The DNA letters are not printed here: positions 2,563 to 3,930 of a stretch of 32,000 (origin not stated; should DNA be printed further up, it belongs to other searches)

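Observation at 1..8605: Coupled operon joining four radical-SAM enzymes to a private ACP / KS / KS / DH / TE set: candidate pathway for an unusual lipid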

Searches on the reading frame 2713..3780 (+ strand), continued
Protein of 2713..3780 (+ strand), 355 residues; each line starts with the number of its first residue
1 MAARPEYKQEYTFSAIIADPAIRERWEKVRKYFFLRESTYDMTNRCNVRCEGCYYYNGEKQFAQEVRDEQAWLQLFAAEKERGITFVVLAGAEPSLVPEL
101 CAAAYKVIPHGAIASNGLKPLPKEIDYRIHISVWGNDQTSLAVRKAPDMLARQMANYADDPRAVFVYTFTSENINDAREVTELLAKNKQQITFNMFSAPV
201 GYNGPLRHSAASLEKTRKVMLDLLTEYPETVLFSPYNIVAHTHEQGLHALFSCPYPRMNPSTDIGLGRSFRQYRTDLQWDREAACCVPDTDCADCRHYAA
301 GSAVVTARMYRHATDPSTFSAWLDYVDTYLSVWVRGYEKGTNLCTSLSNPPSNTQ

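Call 55: find_homologous_proteins(query=A1, max_evalue=1e-10)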
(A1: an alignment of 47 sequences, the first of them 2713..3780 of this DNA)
Query A1 (47 sequences) (355 aa, profile of the alignment): 2109 proteins with E <= 1e-10 among 8000 candidates; the best 120 are listed.
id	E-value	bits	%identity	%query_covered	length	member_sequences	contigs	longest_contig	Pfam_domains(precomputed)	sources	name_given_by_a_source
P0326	9.6e-129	448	29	92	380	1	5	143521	-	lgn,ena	-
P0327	2.9e-127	443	33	92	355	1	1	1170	PF04055.28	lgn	-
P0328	9.6e-125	434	32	92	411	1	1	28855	-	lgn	-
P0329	7.3e-124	432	34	81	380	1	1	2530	-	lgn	-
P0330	3.6e-123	429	31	90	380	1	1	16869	-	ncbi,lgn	-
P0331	6.0e-122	425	35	86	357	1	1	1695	-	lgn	-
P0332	3.3e-121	423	30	88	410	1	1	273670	-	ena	-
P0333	4.3e-121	422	32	85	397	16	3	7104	-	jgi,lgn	jgi:hypothetical protein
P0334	6.2e-121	422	32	85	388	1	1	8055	-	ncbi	-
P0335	1.1e-120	421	29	89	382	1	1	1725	-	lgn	-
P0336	1.2e-118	414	31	90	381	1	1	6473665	-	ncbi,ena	-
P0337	1.5e-118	414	32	90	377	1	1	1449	-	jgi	-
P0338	5.1e-118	412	32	90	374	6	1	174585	-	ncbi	-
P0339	4.5e-117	409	33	87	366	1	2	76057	-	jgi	jgi:hypothetical protein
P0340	1.4e-116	408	31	88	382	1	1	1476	-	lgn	-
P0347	1.3e-114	401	33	84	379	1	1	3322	PF04055.28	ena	-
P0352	1.1e-110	388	34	83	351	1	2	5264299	-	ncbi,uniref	ncbi:hypothetical protein MPAR168_22240 [Methylorubrum populi]|uniref:hypothetical protein n=1 Tax=M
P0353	2.7e-109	384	32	90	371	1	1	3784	PF04055.28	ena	-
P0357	2.0e-107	377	30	89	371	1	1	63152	PF04055.28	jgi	jgi:Radical SAM superfamily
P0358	6.1e-107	376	31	86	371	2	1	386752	PF04055.28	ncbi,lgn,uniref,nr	ncbi:radical SAM protein [Tropicimonas sediminicola]|uniref:Radical SAM superfamily enzyme, MoaA/Nif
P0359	1.4e-105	371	61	94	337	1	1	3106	PF04055.28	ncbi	-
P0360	3.5e-105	370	32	93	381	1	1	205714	PF04055.28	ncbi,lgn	ncbi:MAG: radical SAM protein [Alphaproteobacteria bacterium]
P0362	6.6e-103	363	76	97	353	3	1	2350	PF04055.28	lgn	-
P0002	1.8e-102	361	90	99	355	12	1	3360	PF04055.28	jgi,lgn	jgi:MoaA/NifB/PqqE/SkfB family radical SAM enzyme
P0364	2.0e-102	361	70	97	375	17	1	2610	PF04055.28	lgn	-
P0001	3.2e-102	360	94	97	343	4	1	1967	PF04055.28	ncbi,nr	ncbi:MAG: radical SAM protein, partial [Candidatus Electrothrix sp. AUS4]|nr:radical SAM protein [Ca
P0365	4.4e-102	360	66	97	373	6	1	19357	PF04055.28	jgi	jgi:hypothetical protein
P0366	4.4e-102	360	67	97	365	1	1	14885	PF04055.28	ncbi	-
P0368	2.4e-101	357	61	94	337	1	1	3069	PF04055.28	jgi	jgi:MoaA/NifB/PqqE/SkfB family radical SAM enzyme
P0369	2.9e-101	357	68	99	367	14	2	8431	PF04055.28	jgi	-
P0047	3.0e-101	357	77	99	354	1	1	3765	PF04055.28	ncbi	-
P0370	3.6e-101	357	65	97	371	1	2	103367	PF04055.28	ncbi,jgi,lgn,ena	-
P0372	3.8e-101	357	75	97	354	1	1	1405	PF04055.28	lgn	-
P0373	4.3e-101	357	66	97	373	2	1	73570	PF04055.28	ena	-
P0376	5.0e-101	356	65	96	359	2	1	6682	PF04055.28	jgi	jgi:Predicted Fe-S oxidoreductases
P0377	5.7e-101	356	67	97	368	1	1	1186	PF04055.28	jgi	jgi:MoaA/NifB/PqqE/SkfB family radical SAM enzyme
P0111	6.7e-101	356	77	97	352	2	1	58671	PF04055.28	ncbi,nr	ncbi:MAG: radical SAM protein [Desulfobulbaceae bacterium]|nr:radical SAM protein [Desulfobulbaceae 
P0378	7.4e-101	356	64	97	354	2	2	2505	PF04055.28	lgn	-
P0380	8.9e-101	356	71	97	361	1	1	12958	PF04055.28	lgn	-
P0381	9.4e-101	355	60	94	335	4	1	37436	PF04055.28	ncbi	-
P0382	9.4e-101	355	71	97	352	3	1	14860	PF04055.28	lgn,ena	-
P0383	9.7e-101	355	63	94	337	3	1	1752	PF04055.28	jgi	-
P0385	1.0e-100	355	75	97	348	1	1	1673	PF04055.28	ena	-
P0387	1.1e-100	355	78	97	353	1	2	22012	PF04055.28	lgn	-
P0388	1.1e-100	355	69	98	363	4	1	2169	PF04055.28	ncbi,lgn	-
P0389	1.1e-100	355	68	97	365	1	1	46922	PF04055.28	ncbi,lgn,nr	ncbi:MAG: radical SAM protein [Spirochaetes bacterium]|nr:radical SAM protein [Spirochaetota bacteri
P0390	1.1e-100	355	67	97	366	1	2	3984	PF04055.28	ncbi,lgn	-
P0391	1.3e-100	355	75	97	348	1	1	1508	PF04055.28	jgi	-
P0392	1.4e-100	355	68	99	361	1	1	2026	PF04055.28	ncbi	-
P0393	1.4e-100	355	72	98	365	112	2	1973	PF04055.28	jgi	jgi:MoaA/NifB/PqqE/SkfB family radical SAM enzyme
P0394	1.5e-100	355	75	97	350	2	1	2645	PF04055.28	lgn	-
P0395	1.5e-100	355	64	94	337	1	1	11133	PF04055.28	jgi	jgi:MoaA/NifB/PqqE/SkfB family radical SAM enzyme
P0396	1.6e-100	355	60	94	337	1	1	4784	PF04055.28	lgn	-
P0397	1.6e-100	355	60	93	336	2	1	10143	PF04055.28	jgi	jgi:MoaA/NifB/PqqE/SkfB family radical SAM enzyme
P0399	2.0e-100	354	66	97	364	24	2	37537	-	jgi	jgi:MoaA/NifB/PqqE/SkfB family radical SAM enzyme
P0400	2.1e-100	354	70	97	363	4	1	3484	PF04055.28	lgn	-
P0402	2.2e-100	354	60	94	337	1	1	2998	PF04055.28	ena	-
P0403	2.2e-100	354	66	97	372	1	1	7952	PF04055.28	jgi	jgi:MoaA/NifB/PqqE/SkfB family radical SAM enzyme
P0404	2.5e-100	354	68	96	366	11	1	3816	PF04055.28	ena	-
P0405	2.8e-100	354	60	94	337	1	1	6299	PF04055.28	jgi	jgi:MoaA/NifB/PqqE/SkfB family radical SAM enzyme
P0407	2.8e-100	354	76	94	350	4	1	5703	PF04055.28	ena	-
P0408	2.9e-100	354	70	99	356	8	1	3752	PF04055.28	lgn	-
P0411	3.0e-100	354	65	94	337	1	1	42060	PF04055.28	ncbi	-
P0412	3.0e-100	354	64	94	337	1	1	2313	PF04055.28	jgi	jgi:MoaA/NifB/PqqE/SkfB family radical SAM enzyme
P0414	3.1e-100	354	60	94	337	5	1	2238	PF04055.28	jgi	jgi:MoaA/NifB/PqqE/SkfB family radical SAM enzyme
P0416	3.1e-100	354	68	99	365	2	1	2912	PF04055.28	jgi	-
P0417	3.3e-100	354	62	93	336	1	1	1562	PF04055.28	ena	-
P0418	3.4e-100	354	75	97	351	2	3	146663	PF04055.28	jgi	-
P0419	3.4e-100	354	66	97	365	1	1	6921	PF04055.28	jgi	jgi:MoaA/NifB/PqqE/SkfB family radical SAM enzyme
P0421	3.5e-100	354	67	95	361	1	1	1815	PF04055.28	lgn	-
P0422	3.5e-100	354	69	97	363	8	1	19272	PF04055.28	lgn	-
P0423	3.5e-100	354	67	97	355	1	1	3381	PF04055.28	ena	-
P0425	3.8e-100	354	77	96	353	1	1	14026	PF04055.28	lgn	-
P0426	3.8e-100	353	61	94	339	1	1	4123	PF04055.28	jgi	jgi:MoaA/NifB/PqqE/SkfB family radical SAM enzyme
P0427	3.9e-100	353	60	94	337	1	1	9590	PF04055.28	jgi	-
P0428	4.0e-100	353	73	98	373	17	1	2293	PF04055.28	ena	-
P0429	4.0e-100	353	68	97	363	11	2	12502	PF04055.28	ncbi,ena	-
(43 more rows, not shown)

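Call 56: find_encoding_contigs(protein=P0352, flank=10000, max_places=1)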
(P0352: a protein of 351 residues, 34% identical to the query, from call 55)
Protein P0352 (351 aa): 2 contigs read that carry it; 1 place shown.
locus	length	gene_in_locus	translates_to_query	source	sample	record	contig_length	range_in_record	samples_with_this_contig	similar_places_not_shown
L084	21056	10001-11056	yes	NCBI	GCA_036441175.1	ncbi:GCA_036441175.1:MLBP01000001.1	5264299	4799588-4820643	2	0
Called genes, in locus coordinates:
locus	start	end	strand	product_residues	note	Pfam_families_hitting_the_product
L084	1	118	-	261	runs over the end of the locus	PF09346:SMI1_KNR4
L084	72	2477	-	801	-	-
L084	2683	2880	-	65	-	-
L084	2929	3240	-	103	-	-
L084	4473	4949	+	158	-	-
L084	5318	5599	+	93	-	-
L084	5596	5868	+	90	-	-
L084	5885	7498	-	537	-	PF13692:Glyco_trans_1_4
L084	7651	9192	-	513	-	PF13403:Hint_2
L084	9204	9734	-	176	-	-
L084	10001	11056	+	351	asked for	-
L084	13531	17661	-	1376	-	PF05045:RgpF, PF04464:Glyphos_transf, PF13692:Glyco_trans_1_4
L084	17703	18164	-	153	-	PF01467:CTP_transf_like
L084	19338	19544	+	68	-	-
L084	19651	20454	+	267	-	PF01061:ABC2_membrane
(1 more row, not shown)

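Call 57: find_encoding_contigs(protein=P0381, flank=10000, max_places=1)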
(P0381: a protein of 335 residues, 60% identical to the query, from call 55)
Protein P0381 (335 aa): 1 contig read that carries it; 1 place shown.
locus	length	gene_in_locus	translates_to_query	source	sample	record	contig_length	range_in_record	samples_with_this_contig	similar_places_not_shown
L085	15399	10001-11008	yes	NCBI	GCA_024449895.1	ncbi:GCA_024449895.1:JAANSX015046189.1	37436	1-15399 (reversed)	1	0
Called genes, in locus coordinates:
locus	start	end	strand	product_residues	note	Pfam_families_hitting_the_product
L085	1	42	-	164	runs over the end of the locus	PF14539:DUF4442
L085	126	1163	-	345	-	PF05175:MTS (weak), PF05958:tRNA_U5-meth_tr (weak)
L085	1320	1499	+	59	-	-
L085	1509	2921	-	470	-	-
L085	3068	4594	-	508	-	PF00015:MCPsignal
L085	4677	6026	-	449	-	PF03781:FGE-sulfatase (weak)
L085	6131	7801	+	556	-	PF04389:Peptidase_M28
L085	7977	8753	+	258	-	-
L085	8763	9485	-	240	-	-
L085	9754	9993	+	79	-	PF00550:PP-binding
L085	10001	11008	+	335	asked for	PF04055:Radical_SAM (weak)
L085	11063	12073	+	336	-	PF04055:Radical_SAM (weak)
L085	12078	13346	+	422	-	PF00109:ketoacyl-synt, PF02801:Ketoacyl-synt_C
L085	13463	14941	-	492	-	PF00202:Aminotran_3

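Call 58: find_encoding_contigs(protein=P0370, flank=10000, max_places=1)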
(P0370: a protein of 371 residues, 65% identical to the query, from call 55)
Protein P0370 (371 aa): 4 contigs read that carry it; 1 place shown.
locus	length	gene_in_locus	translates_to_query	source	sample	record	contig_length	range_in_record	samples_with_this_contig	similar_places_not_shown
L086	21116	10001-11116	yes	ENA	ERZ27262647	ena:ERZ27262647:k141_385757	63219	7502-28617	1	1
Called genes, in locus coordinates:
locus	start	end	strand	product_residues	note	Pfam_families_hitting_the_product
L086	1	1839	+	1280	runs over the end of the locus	PF07719:TPR_2 (faint), PF13181:TPR_8 (faint), PF13428:TPR_14 (faint), PF14559:TPR_19 (faint), PF00515:TPR_1 (faint), PF23914:TPR_CcmH_CycH (faint), PF12969:DUF3857, PF01841:Transglut_core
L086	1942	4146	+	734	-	PF11897:DUF3417, PF00343:Phosphorylase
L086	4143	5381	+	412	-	PF07719:TPR_2 (faint), PF12895:ANAPC3 (faint), PF13424:TPR_12 (faint), PF13428:TPR_14 (faint), PF13432:TPR_16 (faint), PF14559:TPR_19 (faint), PF00515:TPR_1 (faint), PF13181:TPR_8 (faint)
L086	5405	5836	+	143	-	-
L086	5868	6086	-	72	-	PF01176:eIF-1a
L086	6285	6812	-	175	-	-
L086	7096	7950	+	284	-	-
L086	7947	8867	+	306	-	PF00005:ABC_tran, PF13304:AAA_21 (weak)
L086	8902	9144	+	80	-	PF00550:PP-binding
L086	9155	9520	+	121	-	PF07977:FabA (weak), PF22818:ApeI-like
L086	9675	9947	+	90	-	PF00550:PP-binding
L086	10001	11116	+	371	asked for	PF04055:Radical_SAM (weak)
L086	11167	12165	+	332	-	PF04055:Radical_SAM (weak)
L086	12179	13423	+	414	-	PF00109:ketoacyl-synt, PF02801:Ketoacyl-synt_C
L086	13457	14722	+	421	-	PF00109:ketoacyl-synt, PF02801:Ketoacyl-synt_C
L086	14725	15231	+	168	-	PF13279:4HBT_2, PF03061:4HBT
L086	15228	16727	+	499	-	PF01648:ACPS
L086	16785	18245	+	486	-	-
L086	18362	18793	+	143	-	PF00085:Thioredoxin, PF13098:Thioredoxin_2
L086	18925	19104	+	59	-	-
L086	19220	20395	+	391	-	PF01694:Rhomboid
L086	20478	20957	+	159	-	-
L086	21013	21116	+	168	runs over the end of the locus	PF24906:Zf_WRKY19 (faint)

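Call 59: list_cluster_members(proteins=[P0359, P0365, P0366, P0373, P0381, P0399, P0411, P0395, P0429, P0336])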
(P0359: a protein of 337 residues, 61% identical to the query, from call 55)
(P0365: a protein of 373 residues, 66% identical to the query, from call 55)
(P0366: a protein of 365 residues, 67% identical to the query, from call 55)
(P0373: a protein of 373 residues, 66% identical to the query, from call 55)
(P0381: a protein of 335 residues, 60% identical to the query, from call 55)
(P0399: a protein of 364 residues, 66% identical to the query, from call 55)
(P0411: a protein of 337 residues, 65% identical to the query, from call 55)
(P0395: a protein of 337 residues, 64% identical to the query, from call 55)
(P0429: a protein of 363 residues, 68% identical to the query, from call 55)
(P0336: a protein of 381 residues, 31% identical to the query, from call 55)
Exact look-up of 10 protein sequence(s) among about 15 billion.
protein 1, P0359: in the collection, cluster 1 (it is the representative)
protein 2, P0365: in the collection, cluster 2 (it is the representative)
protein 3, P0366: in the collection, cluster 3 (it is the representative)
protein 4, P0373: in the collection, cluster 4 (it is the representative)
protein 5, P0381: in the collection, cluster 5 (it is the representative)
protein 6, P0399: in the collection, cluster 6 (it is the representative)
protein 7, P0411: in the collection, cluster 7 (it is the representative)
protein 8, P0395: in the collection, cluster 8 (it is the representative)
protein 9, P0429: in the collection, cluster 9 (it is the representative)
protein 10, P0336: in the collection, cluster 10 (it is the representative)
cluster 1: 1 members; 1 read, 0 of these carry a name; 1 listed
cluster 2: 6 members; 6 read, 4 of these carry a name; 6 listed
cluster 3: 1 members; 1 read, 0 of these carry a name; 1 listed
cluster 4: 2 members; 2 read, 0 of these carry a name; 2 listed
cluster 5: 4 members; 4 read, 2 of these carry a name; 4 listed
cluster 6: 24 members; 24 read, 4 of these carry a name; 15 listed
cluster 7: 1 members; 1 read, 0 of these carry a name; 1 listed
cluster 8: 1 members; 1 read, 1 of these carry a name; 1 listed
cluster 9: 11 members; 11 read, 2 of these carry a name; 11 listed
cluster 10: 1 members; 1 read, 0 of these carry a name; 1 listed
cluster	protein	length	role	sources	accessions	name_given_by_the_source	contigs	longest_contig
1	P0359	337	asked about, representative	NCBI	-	-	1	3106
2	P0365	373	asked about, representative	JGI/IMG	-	hypothetical protein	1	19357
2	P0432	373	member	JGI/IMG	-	hypothetical protein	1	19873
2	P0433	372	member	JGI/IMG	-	hypothetical protein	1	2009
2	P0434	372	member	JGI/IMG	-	MoaA/NifB/PqqE/SkfB family radical SAM enzyme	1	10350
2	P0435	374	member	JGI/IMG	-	-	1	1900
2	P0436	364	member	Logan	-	-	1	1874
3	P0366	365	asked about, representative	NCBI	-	-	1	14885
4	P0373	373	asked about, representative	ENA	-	-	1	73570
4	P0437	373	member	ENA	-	-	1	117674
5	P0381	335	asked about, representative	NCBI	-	-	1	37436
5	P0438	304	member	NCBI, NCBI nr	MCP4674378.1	MAG: radical SAM protein [Deltaproteobacteria bacterium] | radical SAM protein [Deltaproteobacteria bacterium]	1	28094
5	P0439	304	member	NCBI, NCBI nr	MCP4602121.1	MAG: radical SAM protein [Proteobacteria bacterium] | radical SAM protein [Pseudomonadota bacterium]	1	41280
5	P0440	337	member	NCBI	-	-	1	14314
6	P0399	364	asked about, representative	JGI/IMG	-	MoaA/NifB/PqqE/SkfB family radical SAM enzyme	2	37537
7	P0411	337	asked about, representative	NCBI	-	-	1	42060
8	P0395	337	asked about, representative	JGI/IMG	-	MoaA/NifB/PqqE/SkfB family radical SAM enzyme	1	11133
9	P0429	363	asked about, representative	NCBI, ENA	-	-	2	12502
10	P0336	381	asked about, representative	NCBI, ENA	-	-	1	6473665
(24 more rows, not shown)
